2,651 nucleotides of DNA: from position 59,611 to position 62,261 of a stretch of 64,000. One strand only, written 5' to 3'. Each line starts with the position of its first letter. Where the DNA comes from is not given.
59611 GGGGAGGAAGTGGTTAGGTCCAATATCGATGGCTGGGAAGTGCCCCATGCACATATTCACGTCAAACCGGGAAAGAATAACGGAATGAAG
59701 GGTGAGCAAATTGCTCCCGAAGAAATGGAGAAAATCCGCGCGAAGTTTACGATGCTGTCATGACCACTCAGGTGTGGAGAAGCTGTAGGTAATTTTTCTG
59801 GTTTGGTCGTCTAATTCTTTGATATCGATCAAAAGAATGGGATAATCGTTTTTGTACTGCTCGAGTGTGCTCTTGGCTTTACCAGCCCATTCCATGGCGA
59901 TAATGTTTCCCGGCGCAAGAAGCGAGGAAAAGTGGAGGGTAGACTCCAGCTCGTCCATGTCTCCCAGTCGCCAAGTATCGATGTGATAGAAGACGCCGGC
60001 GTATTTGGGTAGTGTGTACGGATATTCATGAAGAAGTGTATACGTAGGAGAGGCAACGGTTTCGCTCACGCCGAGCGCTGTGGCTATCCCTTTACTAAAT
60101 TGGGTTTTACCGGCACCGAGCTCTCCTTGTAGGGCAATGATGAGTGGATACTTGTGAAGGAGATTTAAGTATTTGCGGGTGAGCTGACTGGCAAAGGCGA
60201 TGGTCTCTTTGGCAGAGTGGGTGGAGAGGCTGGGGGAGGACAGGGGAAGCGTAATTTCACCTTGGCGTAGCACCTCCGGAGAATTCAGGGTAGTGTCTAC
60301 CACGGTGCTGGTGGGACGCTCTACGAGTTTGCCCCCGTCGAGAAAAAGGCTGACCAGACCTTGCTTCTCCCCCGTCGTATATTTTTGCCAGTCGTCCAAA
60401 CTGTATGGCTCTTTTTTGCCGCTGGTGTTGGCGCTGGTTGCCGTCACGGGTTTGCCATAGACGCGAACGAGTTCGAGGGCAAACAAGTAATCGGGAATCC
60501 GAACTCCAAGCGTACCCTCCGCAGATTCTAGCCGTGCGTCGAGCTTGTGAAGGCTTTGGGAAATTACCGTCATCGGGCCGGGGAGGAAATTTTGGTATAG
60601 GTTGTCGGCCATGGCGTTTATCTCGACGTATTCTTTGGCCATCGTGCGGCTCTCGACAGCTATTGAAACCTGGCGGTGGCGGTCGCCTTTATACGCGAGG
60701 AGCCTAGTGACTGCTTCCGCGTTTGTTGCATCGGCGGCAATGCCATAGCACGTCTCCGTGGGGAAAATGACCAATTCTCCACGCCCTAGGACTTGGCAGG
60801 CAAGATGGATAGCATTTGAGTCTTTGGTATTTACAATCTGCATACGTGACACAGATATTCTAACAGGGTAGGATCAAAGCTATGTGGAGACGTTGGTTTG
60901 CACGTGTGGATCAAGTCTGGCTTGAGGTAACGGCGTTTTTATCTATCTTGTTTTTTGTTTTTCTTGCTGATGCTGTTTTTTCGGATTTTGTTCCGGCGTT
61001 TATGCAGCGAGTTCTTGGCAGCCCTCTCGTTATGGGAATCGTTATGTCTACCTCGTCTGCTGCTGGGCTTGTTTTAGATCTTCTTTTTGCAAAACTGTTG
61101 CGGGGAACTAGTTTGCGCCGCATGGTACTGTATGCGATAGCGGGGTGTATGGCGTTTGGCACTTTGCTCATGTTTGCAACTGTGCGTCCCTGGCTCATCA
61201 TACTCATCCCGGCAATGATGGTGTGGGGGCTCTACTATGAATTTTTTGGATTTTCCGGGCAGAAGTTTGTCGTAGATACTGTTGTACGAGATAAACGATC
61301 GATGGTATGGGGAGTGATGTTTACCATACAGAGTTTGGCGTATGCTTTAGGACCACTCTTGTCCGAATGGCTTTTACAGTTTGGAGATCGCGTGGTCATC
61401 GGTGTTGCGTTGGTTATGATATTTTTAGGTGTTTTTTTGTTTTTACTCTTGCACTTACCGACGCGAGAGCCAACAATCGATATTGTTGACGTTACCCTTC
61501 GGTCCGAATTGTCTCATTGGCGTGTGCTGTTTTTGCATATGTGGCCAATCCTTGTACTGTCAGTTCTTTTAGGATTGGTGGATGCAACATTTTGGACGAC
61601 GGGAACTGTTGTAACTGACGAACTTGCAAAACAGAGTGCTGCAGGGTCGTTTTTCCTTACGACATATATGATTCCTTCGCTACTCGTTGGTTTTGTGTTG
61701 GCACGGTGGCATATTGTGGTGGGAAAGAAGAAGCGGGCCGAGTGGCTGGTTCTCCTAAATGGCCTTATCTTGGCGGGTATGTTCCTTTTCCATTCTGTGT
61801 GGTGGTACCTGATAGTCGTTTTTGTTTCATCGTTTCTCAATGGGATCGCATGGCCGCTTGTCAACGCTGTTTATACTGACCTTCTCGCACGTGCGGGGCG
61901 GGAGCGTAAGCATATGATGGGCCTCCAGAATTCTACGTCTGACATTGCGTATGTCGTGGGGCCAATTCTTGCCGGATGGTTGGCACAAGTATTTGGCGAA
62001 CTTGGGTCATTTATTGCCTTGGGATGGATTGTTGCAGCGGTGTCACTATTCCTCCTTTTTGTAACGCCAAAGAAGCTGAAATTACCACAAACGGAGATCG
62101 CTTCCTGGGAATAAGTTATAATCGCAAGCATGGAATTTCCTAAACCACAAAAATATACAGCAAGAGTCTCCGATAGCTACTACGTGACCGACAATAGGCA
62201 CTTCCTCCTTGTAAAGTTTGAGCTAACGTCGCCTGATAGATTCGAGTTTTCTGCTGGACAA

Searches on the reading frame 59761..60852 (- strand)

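Call 40: search_protein_families(library=pfam, proteins=[window:59761-60852:-], max_evalue=0.00001)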
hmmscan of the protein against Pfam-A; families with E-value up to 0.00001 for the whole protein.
window:59761-60852:- (364 aa): 2 families
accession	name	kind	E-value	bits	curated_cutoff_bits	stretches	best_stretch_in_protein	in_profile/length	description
PF01300.24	Sua5_yciO_yrdC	-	2.1e-40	138.5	25.1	1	21-198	2-178/178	Telomere recombination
PF02367.23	TsaE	-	3.6e-26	92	26.6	1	212-353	2-127/128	Threonylcarbamoyl adenosine biosynthesis protein TsaE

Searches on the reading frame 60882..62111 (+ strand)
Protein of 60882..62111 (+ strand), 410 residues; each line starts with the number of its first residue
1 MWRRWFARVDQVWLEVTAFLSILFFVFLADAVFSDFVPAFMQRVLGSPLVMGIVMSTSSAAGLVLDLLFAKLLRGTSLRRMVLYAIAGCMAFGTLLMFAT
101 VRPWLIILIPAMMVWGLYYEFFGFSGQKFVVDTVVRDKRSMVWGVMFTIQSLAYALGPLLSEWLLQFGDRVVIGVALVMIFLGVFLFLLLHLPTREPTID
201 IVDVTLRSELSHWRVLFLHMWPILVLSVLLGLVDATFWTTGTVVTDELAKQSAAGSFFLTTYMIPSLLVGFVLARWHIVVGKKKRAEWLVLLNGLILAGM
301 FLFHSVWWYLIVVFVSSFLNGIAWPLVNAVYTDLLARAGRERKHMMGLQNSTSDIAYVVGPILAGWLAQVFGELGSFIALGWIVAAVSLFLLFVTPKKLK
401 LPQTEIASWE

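Call 40: search_protein_families(library=pfam, proteins=[window:60882-62111:+], max_evalue=0.00001)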
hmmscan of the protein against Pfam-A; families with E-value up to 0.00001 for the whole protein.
window:60882-62111:+ (410 aa): 1 family
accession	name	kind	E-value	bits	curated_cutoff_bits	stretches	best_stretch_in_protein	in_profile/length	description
PF07690.21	MFS_1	-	1.3e-34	120.1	33.4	2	21-339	3-329/347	Major Facilitator Superfamily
